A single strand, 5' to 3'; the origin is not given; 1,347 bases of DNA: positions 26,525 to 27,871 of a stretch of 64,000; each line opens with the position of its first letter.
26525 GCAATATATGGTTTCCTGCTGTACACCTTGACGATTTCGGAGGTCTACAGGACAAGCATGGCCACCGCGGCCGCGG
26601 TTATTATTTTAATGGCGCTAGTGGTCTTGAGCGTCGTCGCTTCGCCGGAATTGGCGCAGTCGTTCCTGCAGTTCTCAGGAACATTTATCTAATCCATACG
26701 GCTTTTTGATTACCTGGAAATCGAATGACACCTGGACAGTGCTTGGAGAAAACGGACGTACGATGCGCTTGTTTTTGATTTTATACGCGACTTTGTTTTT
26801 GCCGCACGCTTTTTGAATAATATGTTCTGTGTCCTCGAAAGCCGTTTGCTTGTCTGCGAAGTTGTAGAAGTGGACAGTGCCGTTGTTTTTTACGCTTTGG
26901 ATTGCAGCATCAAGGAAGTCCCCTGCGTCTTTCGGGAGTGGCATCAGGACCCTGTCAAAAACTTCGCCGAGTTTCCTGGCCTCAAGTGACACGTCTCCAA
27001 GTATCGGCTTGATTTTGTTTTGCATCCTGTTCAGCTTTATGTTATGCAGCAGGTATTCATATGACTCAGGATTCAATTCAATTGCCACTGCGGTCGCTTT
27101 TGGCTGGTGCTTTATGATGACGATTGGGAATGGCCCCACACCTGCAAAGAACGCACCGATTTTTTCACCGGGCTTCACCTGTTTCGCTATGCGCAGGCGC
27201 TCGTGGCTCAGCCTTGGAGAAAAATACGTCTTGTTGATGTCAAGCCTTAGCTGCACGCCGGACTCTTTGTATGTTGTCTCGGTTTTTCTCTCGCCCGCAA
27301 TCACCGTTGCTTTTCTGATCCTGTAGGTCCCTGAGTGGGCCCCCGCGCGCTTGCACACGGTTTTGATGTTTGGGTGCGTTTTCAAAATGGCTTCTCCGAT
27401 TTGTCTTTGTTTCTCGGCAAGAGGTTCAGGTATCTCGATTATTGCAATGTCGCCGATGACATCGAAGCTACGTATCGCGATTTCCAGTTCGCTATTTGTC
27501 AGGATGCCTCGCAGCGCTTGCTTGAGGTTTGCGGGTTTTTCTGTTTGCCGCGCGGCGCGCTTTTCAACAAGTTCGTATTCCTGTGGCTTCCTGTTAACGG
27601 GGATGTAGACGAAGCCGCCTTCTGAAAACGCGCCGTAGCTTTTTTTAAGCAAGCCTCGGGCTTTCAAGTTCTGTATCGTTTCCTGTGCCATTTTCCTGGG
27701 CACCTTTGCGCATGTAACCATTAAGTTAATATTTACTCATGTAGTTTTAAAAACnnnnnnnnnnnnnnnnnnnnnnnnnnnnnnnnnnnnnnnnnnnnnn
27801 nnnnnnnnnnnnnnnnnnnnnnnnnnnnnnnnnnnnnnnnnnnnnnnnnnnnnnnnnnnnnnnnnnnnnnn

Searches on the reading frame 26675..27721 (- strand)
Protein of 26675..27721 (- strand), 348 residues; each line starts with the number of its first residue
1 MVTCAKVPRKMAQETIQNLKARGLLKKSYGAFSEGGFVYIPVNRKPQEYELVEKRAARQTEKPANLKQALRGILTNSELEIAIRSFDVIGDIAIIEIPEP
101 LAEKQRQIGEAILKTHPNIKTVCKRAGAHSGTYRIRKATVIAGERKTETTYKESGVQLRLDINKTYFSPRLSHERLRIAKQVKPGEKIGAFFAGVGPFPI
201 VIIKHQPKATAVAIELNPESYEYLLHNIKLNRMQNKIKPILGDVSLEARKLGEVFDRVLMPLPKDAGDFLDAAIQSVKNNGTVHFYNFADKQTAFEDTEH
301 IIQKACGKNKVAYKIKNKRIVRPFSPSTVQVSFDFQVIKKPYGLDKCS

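Call 96: search_protein_families(library=pfam, proteins=[window:26675-27721:-], max_evalue=0.0001)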
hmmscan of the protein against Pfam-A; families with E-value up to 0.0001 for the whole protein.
window:26675-27721:- (348 aa): 3 families
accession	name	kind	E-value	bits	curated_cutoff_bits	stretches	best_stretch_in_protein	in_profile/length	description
PF02475.24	TRM5-TYW2_MTfase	-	1.9e-46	158.5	28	1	149-311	1-161/164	TRM5/TYW2 methyltransferase domain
PF25133.1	TYW2_N_2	-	4.6e-19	68.8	27.7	1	66-145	1-78/79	TYW2 N-terminal domain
PF18093.7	Trm5_N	-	2.3e-11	43.7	22.7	1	4-50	1-47/47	tRNA methyltransferase 5 N-terminal domain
